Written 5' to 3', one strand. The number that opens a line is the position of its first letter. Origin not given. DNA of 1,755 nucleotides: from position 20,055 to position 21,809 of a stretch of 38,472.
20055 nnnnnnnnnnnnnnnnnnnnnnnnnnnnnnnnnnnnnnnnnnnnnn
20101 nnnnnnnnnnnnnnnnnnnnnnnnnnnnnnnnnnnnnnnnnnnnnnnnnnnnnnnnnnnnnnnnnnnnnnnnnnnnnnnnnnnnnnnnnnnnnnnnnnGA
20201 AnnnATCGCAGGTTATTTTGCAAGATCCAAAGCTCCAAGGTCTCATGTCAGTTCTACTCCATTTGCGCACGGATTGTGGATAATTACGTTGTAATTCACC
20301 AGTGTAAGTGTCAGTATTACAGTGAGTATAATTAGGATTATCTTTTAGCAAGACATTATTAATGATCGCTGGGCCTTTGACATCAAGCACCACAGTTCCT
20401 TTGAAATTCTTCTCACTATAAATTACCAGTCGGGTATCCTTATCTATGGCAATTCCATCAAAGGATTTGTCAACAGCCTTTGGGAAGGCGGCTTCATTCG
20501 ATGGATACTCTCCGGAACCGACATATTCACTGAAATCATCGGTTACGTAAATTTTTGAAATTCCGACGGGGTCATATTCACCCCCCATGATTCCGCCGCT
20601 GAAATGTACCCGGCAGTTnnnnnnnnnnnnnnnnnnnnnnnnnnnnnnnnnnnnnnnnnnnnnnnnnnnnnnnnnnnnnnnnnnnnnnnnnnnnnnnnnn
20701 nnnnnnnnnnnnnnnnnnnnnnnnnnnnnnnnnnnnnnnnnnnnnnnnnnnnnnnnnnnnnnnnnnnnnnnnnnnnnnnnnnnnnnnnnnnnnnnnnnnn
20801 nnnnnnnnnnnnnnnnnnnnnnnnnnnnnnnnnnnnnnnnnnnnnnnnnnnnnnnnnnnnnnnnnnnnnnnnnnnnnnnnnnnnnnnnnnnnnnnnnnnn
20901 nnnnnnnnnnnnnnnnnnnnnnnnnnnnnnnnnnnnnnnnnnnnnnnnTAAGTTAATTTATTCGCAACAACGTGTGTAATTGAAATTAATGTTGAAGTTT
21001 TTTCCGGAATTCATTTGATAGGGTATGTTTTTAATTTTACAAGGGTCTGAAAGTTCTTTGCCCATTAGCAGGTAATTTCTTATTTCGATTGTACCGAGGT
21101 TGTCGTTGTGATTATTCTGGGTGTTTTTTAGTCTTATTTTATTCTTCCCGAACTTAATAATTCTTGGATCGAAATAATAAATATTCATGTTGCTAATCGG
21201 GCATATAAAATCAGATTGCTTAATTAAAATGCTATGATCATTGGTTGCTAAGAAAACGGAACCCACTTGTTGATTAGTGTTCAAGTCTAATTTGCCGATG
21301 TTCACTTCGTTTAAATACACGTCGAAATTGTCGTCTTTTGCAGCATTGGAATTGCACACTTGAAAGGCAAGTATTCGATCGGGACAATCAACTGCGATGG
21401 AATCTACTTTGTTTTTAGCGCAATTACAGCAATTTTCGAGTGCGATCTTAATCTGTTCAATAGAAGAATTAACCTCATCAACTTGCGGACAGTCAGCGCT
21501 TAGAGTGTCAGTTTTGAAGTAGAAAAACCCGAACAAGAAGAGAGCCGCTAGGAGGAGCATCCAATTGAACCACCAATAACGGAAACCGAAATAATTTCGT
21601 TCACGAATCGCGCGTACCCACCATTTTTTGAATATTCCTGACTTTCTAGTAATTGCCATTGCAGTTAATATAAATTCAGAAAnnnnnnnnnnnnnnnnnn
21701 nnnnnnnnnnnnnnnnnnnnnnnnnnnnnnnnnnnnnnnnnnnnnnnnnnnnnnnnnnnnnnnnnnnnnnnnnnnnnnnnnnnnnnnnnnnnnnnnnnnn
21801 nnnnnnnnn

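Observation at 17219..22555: One juxtamembrane anchor motif shared by five consecutive proteins; three tandem paralogues have a constant anchor and swapped C-terminal domains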

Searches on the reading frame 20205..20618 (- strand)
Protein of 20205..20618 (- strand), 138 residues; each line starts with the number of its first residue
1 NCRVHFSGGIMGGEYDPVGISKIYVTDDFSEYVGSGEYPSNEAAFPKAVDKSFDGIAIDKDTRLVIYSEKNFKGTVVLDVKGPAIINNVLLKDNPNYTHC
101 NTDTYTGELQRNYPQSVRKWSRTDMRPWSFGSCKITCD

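Call 85: find_related_loci(query=window:20205-20618:-, collection=viral_contigs, flank=10000)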
Query seq(138 aa) (138 aa) in viral_contigs; peptide patterns used: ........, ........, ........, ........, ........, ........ (x = any residue, [..] = any of these).
4 stretches matched a pattern, but none encodes a relative of the query by tblastn (E <= 1e-3).

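Call 90: find_related_loci(query=A8, collection=viral_contigs, flank=8000)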
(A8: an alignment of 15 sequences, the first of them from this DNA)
Query A8 (138 aa) in viral_contigs; peptide patterns used: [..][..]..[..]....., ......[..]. (x = any residue, [..] = any of these).
54 stretches matched a pattern; 2 encode a relative of the query (tblastn E <= 1e-3); 2 distinct loci.
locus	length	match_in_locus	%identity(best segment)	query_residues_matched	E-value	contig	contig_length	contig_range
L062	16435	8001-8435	51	1-137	8e-42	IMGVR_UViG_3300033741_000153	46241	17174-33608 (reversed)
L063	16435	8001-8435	51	1-137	8e-42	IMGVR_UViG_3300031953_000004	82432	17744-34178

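Call 93: search_protein_families(library=phrogs, proteins=[L062:7785-8441:+], max_evalue=0.001)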
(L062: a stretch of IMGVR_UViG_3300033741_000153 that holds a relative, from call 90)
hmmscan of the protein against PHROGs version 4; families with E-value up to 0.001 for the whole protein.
L062:7785-8441:+ (219 aa): 0 families

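Call 100: search_protein_families(library=phrogs, proteins=[L062:372-3038:+, L062:3049-3639:+, L062:5037-5840:+, L062:6259-6906:+, L062:6911-7858:+, L062:8405-8851:+, L062:8913-9524:+, L062:9521-10135:+, L062:10769-11755:+, L062:11765-16432:+], max_evalue=0.001)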
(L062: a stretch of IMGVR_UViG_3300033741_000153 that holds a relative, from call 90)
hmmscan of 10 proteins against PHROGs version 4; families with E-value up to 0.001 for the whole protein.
L062:372-3038:+ (888 aa): 36 families (the best 25 are shown)
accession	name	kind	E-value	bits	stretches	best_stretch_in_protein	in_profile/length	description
phrog_819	-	tail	3.5e-32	112.5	1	193-387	543-689/1024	tail protein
phrog_3904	-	tail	1.9e-27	97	1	192-344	584-720/1086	tail fiber protein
phrog_5073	-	tail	3e-18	67.1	1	193-355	260-368/519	tail fiber protein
phrog_6320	-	tail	4.7e-18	66.4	2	292-343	109-160/745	tail fiber protein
phrog_8745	-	tail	2.9e-16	59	2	193-240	1379-1426/1803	tail fiber protein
phrog_366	-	tail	1.7e-14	55.1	1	292-367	326-404/474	tail fiber protein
phrog_1806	-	tail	2.4e-14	54.3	2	292-344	117-169/276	collagen like minor tail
phrog_32123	-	unknown function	1.1e-13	51.4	2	292-412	244-374/532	-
phrog_4440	-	tail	1e-12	48.9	1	186-343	139-301/410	tail fiber protein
phrog_10972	-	tail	2.2e-12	48.1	2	292-344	174-226/343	tail fiber protein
phrog_32409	-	tail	4.3e-12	46.2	2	290-342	188-240/884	tail fiber protein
phrog_26246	-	tail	1.2e-11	45.3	2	292-343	121-172/329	tail protein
phrog_26346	-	unknown function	4.4e-11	43.2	2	293-343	205-273/659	-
phrog_13892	-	tail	2.1e-10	41.3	1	291-339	37-85/676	minor tail protein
phrog_1658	-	unknown function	2.7e-10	41.4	1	289-350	42-109/239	-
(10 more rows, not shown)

L062:3049-3639:+ (196 aa): 0 families

L062:5037-5840:+ (267 aa): 0 families

L062:6259-6906:+ (215 aa): 0 families

L062:6911-7858:+ (315 aa): 0 families

L062:8405-8851:+ (148 aa): 0 families

L062:8913-9524:+ (203 aa): 1 family
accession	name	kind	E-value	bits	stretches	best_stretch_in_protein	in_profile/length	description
phrog_14914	-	lysis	1.8e-30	106.9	1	27-187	18-179/182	holin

L062:9521-10135:+ (204 aa): 7 families
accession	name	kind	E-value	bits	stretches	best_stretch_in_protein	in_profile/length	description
phrog_181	-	lysis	1e-54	187.7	1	28-201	360-527/769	endolysin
phrog_14712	-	moron, auxiliary metabolic gene and host takeover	1.2e-22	81.6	1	94-194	72-177/322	chitinase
phrog_26317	-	unknown function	6.6e-21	75.5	1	85-202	4-115/119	-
phrog_9506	-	lysis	1.1e-16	62.5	1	93-195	69-184/330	endolysin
phrog_317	-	lysis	2.2e-12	47.9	1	37-199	229-354/492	endolysin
phrog_1519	-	lysis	3.1e-09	37.5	1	37-195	236-371/502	endolysin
phrog_34417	-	unknown function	4.3e-08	33.7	1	96-147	76-132/326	-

L062:10769-11755:+ (328 aa): 0 families

L062:11765-16432:+ (1555 aa): 1 family
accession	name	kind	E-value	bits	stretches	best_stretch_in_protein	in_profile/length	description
phrog_28748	-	head and packaging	6.5e-28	97.9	3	1075-1466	973-1384/1511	virion structural protein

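Call 112: search_dna_similar(query=window:20205-20618:-, collection=phages, mode=protein, max_evalue=0.001, max_rows=15)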
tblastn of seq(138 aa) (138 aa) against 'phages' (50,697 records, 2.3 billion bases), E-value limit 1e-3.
No match.

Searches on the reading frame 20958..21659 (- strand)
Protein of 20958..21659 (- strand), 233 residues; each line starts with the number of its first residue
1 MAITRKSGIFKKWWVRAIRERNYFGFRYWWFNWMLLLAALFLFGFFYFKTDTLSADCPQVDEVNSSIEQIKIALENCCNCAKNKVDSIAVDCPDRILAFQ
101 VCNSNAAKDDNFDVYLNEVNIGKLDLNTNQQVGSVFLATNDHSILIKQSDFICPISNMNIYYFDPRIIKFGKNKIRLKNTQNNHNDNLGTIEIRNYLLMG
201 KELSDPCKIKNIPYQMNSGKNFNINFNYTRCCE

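Call 4: search_protein_families(library=pfam, proteins=[window:20958-21659:-], max_evalue=0.1)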
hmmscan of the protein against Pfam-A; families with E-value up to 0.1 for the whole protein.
window:20958-21659:- (233 aa): 0 families

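Call 6: search_protein_families(library=ncbifam, proteins=[window:20958-21659:-], max_evalue=0.1)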
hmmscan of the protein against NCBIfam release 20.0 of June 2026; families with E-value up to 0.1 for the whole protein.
window:20958-21659:- (233 aa): 0 families

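Call 14: search_protein_families(library=padloc, proteins=[window:20958-21659:-], max_evalue=0.01)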
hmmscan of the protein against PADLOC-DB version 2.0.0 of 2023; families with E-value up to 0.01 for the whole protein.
window:20958-21659:- (233 aa): 0 families

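Call 43: find_homologous_proteins(query=A1, max_evalue=0.001)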
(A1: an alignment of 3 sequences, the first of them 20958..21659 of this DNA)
Query A1 (3 sequences) (233 aa, profile of the alignment): 130 proteins with E <= 0.001 among 2653 candidates; the best 120 are listed.
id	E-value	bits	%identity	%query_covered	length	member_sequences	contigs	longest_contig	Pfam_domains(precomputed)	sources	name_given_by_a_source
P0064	1.9e-124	432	40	35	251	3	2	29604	-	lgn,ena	-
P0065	5.7e-121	421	39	35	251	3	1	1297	-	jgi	jgi:hypothetical protein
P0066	5.0e-120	418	37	35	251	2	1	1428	-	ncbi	-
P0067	2.4e-102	360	37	35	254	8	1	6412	-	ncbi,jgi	jgi:hypothetical protein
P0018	7.6e-100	352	37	35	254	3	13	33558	-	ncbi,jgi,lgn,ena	jgi:hypothetical protein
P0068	1.7e-97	344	39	34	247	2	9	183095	-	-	-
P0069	7.6e-90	319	100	100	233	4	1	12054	-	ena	-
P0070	1.3e-81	292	38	35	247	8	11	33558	-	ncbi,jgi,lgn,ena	jgi:hypothetical protein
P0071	3.8e-79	284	38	35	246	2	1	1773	-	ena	-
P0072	4.3e-78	281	36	35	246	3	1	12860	-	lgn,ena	-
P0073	4.7e-77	277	83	100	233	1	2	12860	-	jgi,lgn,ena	jgi:hypothetical protein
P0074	2.8e-74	268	78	100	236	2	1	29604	-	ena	-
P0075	2.5e-71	258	49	31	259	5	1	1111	-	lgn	-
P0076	3.2e-69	252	74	100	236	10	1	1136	-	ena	-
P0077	1.6e-65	239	67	100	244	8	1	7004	-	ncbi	-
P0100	4.7e-38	149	52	95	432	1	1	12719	-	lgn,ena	-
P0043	2.3e-34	137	51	95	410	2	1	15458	-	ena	-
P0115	7.2e-33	133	49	95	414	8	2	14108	-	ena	-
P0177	2.0e-13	69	54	66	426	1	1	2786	-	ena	-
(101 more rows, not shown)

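Call 51: search_solved_structures(query=A6, max_evalue=1)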
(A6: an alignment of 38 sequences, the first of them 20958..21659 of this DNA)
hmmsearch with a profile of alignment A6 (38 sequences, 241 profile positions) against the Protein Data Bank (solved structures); distinct sequences matched with E-value up to 1: 0.

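Call 68: find_encoding_contigs(protein=P0115, flank=10000, max_places=2)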
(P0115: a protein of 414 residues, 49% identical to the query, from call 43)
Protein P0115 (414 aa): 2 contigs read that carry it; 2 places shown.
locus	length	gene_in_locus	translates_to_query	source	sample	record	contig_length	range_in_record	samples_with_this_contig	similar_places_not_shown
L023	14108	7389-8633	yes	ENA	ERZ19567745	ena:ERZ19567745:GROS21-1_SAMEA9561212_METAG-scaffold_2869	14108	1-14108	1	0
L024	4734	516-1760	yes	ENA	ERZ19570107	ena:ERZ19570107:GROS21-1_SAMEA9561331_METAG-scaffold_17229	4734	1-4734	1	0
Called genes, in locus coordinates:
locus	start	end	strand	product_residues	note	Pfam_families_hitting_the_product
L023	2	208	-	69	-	?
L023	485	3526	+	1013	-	PF07520:SrfB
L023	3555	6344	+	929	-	PF10139:Virul_Fac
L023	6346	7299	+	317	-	-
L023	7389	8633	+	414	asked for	-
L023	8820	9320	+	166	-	-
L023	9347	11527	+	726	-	PF00082:Peptidase_S8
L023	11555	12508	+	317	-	-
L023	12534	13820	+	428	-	-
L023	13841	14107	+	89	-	?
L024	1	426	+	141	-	?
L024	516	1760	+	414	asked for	-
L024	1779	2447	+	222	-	-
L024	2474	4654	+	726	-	PF00082:Peptidase_S8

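Call 70: predict_structure(alignment_id=A6)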
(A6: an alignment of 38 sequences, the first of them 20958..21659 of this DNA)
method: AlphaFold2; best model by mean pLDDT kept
length: 233 residues; sequences in the alignment: 38
mean_pLDDT: 80.4   pTM: 0.57
mean pLDDT of the five models: 80.4, 80.2, 80.1, 79.9, 78.9
residues with pLDDT >= 90: 107; 70-90: 57; 50-70: 52; < 50: 17
segments of 3 or more residues with pLDDT < 50: 1-3, 53-59, 81-83
pLDDT, mean of each block of 10 residues (from residue 1): 51 64 68 88 77 49 61 60 51 85 89 96 90 94 91 90 93 95 91 93 92 93 92 71
secondary structure, 60 per line:
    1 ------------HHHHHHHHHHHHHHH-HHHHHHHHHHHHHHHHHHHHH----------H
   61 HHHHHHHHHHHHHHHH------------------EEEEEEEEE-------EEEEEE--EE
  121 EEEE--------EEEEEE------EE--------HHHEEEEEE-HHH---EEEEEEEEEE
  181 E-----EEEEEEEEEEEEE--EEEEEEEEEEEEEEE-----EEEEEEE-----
elements in order: H13-27 H29-49 H60-76 E95-103 E111-116 E119-124 E133-138 E158-163 E171-181 E187-199 E202-216 E222-228

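Call 74: fold_search(model_id=the predicted structure, library=pdb)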
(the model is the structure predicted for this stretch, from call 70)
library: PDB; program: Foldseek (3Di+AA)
matches with E <= 10: 560; with E <= 0.001: 0
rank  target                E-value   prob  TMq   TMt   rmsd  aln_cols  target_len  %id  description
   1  5t99_A                1.8e-02  0.23  0.16  0.06  18.5       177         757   10  Crystal structure of BuGH2Awt in complex with Galactoisofagomine (released 2017-09-13)
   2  3w57_A                4.1e-02  0.14  0.11  0.20  15.5       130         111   12  Structure of a C2 domain (released 2013-10-23)
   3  8dhe_A                4.5e-02  0.13  0.14  0.05  21.1       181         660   10  Tannerella forsythia beta-glucuronidase (mL1) (released 2023-05-17)
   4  8dhe_C                5.4e-02  0.12  0.14  0.06  21.2       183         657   10  Tannerella forsythia beta-glucuronidase (mL1) (released 2023-05-17)
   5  3cmg                  7.6e-02  0.13  0.14  0.06  19.6       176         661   12  Crystal structure of putative beta-galactosidase from Bacteroides fragilis (released 2008-04-29)
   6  9bz4_D                1.2e-01  0.18  0.17  0.10  15.8       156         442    8  Crystal structure of the C2 and GAP domains of human p120RasGAP (released 2025-01-22)
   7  6ncw_A                1.3e-01  0.11  0.15  0.07  19.3       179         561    8  Crystal structure of a GH2 beta-galacturonidase from Eisenbergiella tayi bound to glycerol (released 2019-02-20)
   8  4hao_A                1.4e-01  0.13  0.17  0.15  16.4       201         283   10  Crystal Structure of Inorganic Polyphosphate/ATP-NAD Kinase from Yersinia pestis CO92 (released 2012-10-10)
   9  2an1_C                1.4e-01  0.07  0.13  0.11  14.7       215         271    9  Structural Genomics, The crystal structure of a putative kinase from Salmonella typhimurim LT2 (released 2005-09-27)
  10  3fn9_C                1.5e-01  0.08  0.13  0.06  20.3       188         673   11  Crystal structure of putative beta-galactosidase from bacteroides fragilis (released 2009-01-13)
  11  6xxw                  1.7e-01  0.07  0.14  0.06  22.5       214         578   10  Structure of beta-D-Glucuronidase for Dictyoglomus thermophilum. (released 2020-07-15)
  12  3u6g_B                1.9e-01  0.11  0.16  0.23  13.4       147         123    9  Crystal structure of a domain of unknown function, DUF4425 (BVU_3708) from Bacteroides vulgatus ATCC 8482 at 1.35 A re (released 2011-11-02)
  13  4cuc_A                2.2e-01  0.06  0.15  0.05  18.9       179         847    9  Unravelling the multiple functions of the architecturally intricate Streptococcus pneumoniae beta-galactosidase, BgaA. (released 2014-08-20)
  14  6cxs_B                2.2e-01  0.06  0.12  0.06  23.3       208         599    8  Crystal Structure of Clostridium perfringens beta-glucuronidase bound with a novel, potent inhibitor 4-(8-(piperazin-1 (released 2019-04-17)
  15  6d1n_A                2.2e-01  0.04  0.11  0.05  21.0       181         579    9  Apo structure of Bacteroides uniformis Beta-glucuronidase 1 (released 2018-10-17)
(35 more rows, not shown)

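Call 78: fold_search(model_id=the predicted structure, library=viral)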
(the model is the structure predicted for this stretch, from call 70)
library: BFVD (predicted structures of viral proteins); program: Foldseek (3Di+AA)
matches with E <= 10: 529; with E <= 0.001: 2
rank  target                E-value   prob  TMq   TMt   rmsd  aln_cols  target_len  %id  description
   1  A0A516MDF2            1.0e-19  1.00  0.59  0.27   7.4       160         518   44  (no name in the UniProt tables at hand)
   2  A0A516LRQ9            1.6e-19  1.00  0.59  0.48  12.3       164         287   36  (no name in the UniProt tables at hand)
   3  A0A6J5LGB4            2.0e-02  0.87  0.26  0.35  14.0       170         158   12  Uncharacterized protein [uncultured Caudovirales phage]
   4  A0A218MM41            4.7e-02  0.75  0.25  0.09  11.1       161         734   10  Secretion system C-terminal sorting domain-containing protein [uncultured virus]
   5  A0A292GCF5            4.7e-02  0.25  0.20  0.06  12.7       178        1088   10  (no name in the UniProt tables at hand)
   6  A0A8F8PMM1            7.0e-02  0.20  0.13  0.17  15.0       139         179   10  Uncharacterized protein [Clandestinovirus]
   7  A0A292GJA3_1          1.0e-01  0.38  0.26  0.06   9.8       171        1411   10  (no name in the UniProt tables at hand)
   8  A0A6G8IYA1            1.1e-01  0.13  0.17  0.20  14.5       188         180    8  Ig domain OX-2-like protein [Lumpy skin disease virus]
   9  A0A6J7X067            1.5e-01  0.30  0.21  0.07   9.8       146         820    8  Uncharacterized protein [uncultured Caudovirales phage]
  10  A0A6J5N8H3            1.5e-01  0.25  0.22  0.23   7.5       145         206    9  Uncharacterized protein [uncultured Caudovirales phage]
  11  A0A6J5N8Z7            1.5e-01  0.16  0.19  0.07  11.3       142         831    9  Bacteroidetes-Associated Carbohydrate-binding Often N-terminal [uncultured Caudovirales phage]
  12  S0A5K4                1.6e-01  0.13  0.18  0.08  14.1       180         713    7  Uncharacterized protein [Cellulophaga phage phi4:1]
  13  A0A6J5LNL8            1.8e-01  0.04  0.09  0.11  19.4       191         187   10  Outer membrane protein beta-barrel [uncultured Caudovirales phage]
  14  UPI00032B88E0         2.2e-01  0.57  0.22  0.27   5.4       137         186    9  (no name look-up for this kind of identifier)
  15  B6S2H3                2.2e-01  0.09  0.11  0.09  19.9       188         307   12  (no name in the UniProt tables at hand)
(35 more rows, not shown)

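Call 110: search_protein_families(library=phrogs, proteins=[window:20958-21659:-], max_evalue=0.001)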
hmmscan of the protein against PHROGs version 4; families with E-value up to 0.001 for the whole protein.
window:20958-21659:- (233 aa): 0 families

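Call 118: search_protein_families(library=ncbifam, proteins=[P0177, P0100], max_evalue=0.01)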
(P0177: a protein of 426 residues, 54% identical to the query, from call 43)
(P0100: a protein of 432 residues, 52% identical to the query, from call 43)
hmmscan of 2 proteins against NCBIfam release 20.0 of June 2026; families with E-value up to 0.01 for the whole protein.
P0177 (426 aa): 1 family
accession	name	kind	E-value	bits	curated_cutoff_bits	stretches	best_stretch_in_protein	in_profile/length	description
NF040486.1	SrfA_fam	subfamily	1.1e-06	28.3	150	1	23-182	23-187/438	SrfA family protein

P0100 (432 aa): 0 families
